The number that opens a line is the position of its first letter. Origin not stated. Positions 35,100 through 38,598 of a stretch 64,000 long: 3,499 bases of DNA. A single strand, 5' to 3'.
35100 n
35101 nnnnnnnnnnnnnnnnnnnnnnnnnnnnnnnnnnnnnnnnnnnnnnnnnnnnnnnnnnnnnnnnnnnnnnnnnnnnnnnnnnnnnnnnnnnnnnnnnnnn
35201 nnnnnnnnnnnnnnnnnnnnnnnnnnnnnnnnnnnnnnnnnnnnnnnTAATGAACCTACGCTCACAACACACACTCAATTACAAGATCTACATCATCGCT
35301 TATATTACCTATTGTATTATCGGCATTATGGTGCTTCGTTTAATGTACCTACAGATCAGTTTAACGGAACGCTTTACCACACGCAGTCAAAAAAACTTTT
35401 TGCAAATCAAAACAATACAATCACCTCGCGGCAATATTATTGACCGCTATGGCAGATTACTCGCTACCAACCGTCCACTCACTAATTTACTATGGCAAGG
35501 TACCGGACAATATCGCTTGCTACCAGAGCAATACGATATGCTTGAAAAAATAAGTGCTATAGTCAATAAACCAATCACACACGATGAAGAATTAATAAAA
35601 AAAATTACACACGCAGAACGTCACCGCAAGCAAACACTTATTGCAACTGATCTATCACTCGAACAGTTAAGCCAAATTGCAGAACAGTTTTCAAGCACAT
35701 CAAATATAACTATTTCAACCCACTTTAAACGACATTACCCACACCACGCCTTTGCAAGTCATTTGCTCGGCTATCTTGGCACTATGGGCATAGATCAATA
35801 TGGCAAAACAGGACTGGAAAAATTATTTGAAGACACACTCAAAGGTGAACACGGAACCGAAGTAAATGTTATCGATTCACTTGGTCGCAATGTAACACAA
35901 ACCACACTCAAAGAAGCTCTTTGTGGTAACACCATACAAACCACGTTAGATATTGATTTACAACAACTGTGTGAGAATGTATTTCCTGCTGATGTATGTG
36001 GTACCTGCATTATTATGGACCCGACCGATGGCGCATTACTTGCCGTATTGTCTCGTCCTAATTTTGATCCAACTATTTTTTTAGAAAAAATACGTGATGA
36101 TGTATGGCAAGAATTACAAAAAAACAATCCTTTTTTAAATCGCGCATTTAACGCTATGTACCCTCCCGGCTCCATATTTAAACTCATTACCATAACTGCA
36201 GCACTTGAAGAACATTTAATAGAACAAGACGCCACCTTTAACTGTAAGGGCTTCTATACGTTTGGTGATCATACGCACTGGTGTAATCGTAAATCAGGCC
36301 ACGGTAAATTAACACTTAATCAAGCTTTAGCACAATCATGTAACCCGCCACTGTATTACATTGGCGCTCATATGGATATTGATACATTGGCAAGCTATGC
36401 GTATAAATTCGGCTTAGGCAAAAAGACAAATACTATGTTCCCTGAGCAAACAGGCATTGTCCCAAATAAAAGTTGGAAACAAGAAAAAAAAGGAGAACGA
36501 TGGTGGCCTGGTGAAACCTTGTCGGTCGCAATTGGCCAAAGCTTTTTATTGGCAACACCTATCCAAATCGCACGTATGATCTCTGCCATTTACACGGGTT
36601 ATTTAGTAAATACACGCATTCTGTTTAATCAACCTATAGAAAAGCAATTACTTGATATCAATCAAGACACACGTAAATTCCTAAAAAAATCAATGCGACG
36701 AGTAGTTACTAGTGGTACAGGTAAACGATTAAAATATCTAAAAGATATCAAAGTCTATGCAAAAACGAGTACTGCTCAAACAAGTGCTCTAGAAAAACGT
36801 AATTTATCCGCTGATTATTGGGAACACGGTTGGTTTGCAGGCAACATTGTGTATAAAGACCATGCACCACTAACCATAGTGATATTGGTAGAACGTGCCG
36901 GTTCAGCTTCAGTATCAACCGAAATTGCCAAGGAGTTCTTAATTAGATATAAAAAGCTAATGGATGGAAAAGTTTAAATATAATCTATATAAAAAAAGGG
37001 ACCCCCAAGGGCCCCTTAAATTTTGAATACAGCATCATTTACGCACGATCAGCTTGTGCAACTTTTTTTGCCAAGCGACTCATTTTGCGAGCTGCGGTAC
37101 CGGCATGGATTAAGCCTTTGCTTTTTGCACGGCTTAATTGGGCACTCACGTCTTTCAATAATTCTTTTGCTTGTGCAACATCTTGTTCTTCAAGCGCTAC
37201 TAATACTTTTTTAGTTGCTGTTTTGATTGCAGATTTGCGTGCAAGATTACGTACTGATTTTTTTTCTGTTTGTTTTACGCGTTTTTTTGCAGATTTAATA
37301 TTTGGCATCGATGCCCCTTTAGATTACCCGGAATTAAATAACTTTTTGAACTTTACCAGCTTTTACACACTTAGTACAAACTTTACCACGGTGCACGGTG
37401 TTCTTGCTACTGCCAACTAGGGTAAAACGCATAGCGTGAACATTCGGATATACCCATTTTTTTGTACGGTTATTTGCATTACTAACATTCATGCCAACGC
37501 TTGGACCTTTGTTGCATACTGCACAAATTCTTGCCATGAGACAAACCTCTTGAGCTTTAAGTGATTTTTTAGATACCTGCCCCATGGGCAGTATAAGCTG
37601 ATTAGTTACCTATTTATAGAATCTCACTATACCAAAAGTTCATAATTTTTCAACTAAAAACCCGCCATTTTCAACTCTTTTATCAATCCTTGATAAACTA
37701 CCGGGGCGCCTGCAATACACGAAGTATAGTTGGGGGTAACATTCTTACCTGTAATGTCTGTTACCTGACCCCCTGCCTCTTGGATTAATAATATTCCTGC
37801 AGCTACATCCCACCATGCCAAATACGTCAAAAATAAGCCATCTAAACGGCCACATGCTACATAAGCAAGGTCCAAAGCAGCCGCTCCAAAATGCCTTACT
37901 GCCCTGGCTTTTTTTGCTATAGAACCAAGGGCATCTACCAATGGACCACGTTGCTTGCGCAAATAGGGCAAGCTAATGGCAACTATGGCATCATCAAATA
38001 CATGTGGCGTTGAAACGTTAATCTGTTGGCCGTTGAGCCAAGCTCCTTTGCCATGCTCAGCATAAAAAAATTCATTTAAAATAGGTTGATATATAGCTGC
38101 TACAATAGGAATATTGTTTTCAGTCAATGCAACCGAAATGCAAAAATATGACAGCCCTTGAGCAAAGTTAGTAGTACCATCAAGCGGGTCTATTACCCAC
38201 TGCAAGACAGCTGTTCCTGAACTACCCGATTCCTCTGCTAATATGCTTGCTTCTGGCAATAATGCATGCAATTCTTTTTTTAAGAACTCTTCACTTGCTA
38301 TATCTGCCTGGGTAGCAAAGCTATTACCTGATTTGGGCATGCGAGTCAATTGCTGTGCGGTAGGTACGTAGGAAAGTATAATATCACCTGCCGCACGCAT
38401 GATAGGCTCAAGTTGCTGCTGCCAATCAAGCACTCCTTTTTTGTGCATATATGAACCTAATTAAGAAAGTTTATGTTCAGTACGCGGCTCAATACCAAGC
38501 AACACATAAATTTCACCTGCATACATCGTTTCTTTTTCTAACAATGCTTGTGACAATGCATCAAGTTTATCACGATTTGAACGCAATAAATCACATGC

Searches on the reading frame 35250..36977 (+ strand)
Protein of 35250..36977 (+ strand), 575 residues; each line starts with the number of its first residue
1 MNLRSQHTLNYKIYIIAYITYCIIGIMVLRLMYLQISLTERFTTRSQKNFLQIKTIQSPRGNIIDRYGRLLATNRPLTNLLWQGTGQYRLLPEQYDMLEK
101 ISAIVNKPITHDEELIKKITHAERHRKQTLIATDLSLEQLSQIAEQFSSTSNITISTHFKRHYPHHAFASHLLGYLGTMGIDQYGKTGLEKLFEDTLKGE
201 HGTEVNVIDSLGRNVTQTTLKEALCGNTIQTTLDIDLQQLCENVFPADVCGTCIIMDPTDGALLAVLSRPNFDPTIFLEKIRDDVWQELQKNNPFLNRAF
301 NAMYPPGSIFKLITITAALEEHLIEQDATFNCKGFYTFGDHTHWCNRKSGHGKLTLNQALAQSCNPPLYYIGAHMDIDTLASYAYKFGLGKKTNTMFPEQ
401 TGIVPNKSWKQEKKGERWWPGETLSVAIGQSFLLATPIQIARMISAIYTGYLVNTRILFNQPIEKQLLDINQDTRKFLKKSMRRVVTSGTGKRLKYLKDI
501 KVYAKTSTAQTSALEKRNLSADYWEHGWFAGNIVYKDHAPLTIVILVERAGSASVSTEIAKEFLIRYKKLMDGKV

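Call 56: search_protein_families(library=pfam, proteins=[window:35250-36977:+], max_evalue=0.001)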
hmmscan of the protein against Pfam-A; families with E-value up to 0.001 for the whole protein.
window:35250-36977:+ (575 aa): 3 families
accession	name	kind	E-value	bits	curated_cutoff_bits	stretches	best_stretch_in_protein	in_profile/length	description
PF00905.27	Transpeptidase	-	8.9e-52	176.6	22.1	1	251-563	1-297/299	Penicillin binding protein transpeptidase domain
PF03717.20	PBP_dimer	-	2.7e-28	100.1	24.4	1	56-217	2-178/180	Penicillin-binding Protein dimerisation domain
PF21922.1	PBP_dimer_2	-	3e-05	24.6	27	1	156-202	20-62/83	Penicillin binding protein A dimerisation domain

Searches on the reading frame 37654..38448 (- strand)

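Call 56: search_protein_families(library=pfam, proteins=[window:37654-38448:-], max_evalue=0.001)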
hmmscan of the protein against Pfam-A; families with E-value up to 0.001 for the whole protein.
window:37654-38448:- (264 aa): 1 family
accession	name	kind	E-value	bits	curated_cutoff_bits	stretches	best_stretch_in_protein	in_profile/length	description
PF00459.30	Inositol_P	-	1.7e-58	198.7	27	1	15-259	11-266/271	Inositol monophosphatase family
